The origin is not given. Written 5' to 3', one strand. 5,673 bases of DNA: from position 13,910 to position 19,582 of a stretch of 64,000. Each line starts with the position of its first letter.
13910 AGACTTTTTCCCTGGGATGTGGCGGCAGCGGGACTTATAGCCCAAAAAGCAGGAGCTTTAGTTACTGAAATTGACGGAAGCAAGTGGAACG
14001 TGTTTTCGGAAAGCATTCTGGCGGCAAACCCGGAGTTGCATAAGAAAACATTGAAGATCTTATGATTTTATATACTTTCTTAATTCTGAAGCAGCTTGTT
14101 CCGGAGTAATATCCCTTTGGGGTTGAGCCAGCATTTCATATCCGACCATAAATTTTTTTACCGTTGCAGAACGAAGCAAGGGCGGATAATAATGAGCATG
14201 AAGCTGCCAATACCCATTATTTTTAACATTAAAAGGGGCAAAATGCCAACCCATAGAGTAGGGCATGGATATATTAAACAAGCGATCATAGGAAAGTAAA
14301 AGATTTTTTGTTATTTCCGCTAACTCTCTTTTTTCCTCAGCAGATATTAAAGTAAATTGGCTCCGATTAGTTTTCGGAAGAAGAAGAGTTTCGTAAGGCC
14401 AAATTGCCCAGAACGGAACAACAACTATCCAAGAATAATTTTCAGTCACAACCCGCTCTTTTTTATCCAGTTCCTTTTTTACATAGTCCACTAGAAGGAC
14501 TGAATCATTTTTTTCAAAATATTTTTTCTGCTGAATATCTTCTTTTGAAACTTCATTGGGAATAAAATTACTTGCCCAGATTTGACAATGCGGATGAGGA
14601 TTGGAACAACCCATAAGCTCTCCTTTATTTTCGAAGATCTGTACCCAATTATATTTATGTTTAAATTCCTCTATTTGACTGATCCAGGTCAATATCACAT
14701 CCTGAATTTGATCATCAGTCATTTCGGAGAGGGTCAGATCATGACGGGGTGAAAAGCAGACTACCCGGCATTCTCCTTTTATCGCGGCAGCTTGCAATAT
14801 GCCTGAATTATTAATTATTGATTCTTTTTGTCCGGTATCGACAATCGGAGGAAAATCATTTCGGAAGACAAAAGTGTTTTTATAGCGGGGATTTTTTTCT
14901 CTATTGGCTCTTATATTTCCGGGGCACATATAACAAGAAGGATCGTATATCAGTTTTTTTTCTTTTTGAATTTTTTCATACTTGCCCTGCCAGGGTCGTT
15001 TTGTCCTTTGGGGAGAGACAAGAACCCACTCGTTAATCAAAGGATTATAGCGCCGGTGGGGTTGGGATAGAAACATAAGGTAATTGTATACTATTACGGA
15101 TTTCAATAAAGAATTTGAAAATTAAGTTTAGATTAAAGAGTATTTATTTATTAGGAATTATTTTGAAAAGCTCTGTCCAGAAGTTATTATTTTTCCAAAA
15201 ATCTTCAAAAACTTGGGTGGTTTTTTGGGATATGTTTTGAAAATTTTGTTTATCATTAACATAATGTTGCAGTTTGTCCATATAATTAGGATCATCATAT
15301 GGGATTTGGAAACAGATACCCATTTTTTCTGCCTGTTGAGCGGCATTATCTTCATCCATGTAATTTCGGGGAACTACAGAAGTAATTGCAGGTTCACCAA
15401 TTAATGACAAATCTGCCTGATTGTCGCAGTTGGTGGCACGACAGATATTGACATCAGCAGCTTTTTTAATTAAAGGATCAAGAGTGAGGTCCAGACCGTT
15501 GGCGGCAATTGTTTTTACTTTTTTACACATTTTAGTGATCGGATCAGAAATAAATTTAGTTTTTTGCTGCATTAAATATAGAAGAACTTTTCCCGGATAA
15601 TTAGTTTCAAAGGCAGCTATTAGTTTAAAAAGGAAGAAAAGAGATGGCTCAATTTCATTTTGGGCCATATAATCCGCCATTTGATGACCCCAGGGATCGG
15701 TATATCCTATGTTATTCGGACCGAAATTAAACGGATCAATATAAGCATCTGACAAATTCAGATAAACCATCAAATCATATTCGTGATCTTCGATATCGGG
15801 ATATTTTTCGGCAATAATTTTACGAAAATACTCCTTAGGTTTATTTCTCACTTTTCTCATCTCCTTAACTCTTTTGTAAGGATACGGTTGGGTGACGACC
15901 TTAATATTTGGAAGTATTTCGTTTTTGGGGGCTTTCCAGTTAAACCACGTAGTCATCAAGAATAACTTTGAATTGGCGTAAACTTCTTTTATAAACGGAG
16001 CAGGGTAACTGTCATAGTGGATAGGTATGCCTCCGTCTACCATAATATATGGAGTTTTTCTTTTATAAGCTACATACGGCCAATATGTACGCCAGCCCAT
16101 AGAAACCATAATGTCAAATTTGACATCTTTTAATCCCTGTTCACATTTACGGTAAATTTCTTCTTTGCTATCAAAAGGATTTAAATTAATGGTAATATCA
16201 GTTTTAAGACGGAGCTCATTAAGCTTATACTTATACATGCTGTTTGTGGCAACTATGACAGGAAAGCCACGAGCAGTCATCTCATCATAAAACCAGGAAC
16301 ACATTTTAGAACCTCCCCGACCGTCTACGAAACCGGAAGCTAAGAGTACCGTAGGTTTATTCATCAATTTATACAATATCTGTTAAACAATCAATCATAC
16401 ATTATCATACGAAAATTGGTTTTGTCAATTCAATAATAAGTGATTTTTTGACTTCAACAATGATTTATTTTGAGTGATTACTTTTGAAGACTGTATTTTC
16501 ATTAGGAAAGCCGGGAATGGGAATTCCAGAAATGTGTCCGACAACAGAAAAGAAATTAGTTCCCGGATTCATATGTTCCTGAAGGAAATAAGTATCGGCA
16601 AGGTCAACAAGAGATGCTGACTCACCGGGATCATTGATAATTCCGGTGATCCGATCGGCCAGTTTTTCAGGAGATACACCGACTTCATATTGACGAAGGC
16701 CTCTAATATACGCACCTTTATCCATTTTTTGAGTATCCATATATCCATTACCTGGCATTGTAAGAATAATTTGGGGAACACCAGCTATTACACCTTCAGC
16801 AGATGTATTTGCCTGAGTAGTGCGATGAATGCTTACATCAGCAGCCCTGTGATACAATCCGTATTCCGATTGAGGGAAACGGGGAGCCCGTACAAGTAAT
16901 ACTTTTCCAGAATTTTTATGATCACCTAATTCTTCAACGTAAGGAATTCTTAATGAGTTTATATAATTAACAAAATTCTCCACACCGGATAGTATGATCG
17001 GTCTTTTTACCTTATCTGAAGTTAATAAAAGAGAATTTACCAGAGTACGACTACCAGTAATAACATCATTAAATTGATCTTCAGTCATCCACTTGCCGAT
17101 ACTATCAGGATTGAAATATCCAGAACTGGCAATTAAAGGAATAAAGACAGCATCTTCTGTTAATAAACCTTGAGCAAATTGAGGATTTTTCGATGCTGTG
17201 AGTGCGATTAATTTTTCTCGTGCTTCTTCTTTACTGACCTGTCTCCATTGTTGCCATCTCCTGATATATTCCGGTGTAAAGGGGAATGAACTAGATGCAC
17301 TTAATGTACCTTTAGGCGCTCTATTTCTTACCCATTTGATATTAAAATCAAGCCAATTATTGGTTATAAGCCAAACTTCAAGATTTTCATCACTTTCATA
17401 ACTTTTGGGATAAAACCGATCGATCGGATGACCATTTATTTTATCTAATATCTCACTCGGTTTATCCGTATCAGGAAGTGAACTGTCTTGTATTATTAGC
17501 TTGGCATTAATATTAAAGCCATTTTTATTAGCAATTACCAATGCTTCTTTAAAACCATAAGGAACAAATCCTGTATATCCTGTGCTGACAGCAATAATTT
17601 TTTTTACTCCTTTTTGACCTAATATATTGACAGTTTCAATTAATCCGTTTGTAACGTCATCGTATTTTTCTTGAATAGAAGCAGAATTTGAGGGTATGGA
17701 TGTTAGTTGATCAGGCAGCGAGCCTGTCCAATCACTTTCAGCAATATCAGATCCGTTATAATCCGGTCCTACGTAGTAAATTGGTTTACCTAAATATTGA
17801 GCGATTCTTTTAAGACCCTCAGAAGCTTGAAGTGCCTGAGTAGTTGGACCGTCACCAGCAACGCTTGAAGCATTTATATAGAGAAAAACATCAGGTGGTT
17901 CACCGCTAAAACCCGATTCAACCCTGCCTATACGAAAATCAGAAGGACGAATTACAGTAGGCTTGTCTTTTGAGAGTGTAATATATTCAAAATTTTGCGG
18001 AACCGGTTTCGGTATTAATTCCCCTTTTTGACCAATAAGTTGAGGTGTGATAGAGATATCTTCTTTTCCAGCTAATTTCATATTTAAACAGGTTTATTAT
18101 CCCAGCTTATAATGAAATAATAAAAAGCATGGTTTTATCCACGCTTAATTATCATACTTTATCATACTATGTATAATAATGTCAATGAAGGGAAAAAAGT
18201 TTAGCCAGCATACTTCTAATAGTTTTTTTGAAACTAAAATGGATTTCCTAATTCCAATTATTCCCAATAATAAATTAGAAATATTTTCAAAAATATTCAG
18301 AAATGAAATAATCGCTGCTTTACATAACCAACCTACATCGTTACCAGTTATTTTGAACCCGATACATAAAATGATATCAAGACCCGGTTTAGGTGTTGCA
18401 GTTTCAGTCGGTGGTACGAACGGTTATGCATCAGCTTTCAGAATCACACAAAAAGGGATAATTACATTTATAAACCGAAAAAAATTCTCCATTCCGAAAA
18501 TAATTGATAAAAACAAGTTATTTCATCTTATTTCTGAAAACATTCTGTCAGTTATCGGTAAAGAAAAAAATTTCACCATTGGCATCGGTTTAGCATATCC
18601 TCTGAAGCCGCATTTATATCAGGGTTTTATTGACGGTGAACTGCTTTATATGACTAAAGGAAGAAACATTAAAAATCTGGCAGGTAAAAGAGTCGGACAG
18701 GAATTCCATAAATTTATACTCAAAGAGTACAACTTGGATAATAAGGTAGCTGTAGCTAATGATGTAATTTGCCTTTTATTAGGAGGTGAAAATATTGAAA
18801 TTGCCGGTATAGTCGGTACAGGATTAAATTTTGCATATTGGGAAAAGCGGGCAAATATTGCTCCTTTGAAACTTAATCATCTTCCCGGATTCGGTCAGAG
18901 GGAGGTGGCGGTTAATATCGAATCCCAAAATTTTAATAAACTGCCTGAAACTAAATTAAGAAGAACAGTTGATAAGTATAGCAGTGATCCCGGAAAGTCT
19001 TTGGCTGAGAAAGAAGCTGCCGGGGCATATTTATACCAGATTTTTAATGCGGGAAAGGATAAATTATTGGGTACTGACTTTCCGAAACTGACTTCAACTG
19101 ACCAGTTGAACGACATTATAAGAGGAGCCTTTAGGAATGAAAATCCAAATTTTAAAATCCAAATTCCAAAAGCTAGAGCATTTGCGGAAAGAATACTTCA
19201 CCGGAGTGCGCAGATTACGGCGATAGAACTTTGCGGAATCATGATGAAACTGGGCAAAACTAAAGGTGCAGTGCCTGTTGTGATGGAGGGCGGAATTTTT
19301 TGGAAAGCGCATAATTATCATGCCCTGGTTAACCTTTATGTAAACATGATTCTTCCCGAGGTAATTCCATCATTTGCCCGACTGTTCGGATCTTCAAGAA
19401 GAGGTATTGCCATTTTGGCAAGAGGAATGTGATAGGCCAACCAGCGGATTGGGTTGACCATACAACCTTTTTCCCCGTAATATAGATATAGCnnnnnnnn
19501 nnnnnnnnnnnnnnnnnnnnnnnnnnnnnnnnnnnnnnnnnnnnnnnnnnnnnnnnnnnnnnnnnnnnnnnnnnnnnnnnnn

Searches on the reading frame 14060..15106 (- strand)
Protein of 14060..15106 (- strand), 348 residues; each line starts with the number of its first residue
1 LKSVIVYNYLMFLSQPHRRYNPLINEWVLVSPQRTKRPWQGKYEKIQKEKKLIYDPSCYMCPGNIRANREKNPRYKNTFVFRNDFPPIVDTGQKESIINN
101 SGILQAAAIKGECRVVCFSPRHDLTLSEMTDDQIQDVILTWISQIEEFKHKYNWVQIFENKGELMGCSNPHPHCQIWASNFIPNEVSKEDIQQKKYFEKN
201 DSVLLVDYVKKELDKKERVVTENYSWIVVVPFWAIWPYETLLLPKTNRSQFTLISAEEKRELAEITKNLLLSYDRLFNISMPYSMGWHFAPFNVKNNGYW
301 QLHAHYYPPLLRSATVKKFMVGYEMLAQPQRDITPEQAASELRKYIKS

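Call 5: search_protein_families(library=pfam, proteins=[window:14060-15106:-], max_evalue=0.01)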
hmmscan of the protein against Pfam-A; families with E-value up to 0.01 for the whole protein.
window:14060-15106:- (348 aa): 2 families
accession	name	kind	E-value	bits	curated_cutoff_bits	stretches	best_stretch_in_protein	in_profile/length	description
PF01087.27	GalP_UDP_transf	-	5.9e-63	213.1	22.1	1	15-183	11-184/184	Galactose-1-phosphate uridyl transferase, N-terminal domain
PF02744.22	GalP_UDP_tr_C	-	1.4e-59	201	29.2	1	192-344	4-155/165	Galactose-1-phosphate uridyl transferase, C-terminal domain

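Call 6: search_protein_families(library=ncbifam, proteins=[window:14060-15106:-], max_evalue=0.01)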
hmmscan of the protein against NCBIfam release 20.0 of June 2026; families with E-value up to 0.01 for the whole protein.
window:14060-15106:- (348 aa): 2 families
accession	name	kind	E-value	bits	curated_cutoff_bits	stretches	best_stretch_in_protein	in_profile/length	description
NF008724.0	PRK11720.1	equivalog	4.7e-157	522.5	448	1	13-345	7-338/348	UDP-glucose--hexose-1-phosphate uridylyltransferase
TIGR00209.1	galT_1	equivalog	5.8e-146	485.9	102.1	1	12-344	7-338/349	galactose-1-phosphate uridylyltransferase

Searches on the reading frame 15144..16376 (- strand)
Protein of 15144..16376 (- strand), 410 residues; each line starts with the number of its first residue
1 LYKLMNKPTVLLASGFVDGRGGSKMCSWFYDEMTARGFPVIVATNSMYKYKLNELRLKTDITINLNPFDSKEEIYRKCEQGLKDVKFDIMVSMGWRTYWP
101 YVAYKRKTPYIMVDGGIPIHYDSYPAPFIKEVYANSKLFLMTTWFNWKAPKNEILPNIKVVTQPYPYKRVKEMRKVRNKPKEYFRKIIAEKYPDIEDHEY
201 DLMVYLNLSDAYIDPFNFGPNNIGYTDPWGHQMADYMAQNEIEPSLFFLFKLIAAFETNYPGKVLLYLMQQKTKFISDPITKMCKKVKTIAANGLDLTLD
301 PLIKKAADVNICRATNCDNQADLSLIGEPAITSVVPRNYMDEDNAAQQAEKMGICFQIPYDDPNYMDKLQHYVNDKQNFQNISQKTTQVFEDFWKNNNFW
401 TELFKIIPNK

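Call 5: search_protein_families(library=pfam, proteins=[window:15144-16376:-], max_evalue=0.01)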
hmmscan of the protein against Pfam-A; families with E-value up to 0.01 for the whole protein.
window:15144-16376:- (410 aa): 0 families

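Call 6: search_protein_families(library=ncbifam, proteins=[window:15144-16376:-], max_evalue=0.01)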
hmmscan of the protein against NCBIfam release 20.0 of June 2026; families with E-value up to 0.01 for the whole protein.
window:15144-16376:- (410 aa): 0 families

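Call 22: search_protein_families(library=pfam, proteins=[window:15144-16376:-], max_evalue=5)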
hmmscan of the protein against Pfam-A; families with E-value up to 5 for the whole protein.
window:15144-16376:- (410 aa): 2 families
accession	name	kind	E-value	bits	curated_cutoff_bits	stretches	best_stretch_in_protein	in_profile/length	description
PF03523.18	Macscav_rec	-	0.15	12.3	25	1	375-392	17-34/49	Macrophage scavenger receptor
PF24665.1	DUF7652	-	1.2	9.9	27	0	263-301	38-76/105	Domain of unknown function (DUF7652)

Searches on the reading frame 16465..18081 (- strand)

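Call 5: search_protein_families(library=pfam, proteins=[window:16465-18081:-], max_evalue=0.01)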
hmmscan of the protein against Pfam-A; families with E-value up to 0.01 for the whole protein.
window:16465-18081:- (538 aa): 0 families

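Call 6: search_protein_families(library=ncbifam, proteins=[window:16465-18081:-], max_evalue=0.01)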
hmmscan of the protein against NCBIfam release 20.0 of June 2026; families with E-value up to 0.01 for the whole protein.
window:16465-18081:- (538 aa): 0 families

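Call 22: search_protein_families(library=pfam, proteins=[window:16465-18081:-], max_evalue=5)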
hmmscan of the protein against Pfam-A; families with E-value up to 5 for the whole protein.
window:16465-18081:- (538 aa): 1 family
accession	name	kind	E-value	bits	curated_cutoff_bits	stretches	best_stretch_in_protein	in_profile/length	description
PF06722.18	EryCIII-like_C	-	0.19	12.2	31.7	1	414-496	48-127/145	Erythromycin biosynthesis protein CIII-like, C-terminal domain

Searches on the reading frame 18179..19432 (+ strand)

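Call 5: search_protein_families(library=pfam, proteins=[window:18179-19432:+], max_evalue=0.01)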
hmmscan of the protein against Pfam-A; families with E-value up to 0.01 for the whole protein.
window:18179-19432:+ (417 aa): 2 families
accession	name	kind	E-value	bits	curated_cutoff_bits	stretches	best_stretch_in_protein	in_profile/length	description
PF03727.22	Hexokinase_2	-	6e-21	75.4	24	2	208-289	2-86/242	Hexokinase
PF00349.27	Hexokinase_1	-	2.9e-10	40.7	24.3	1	28-202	11-198/201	Hexokinase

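Call 6: search_protein_families(library=ncbifam, proteins=[window:18179-19432:+], max_evalue=0.01)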
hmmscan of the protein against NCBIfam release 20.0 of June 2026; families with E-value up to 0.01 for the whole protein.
window:18179-19432:+ (417 aa): 0 families
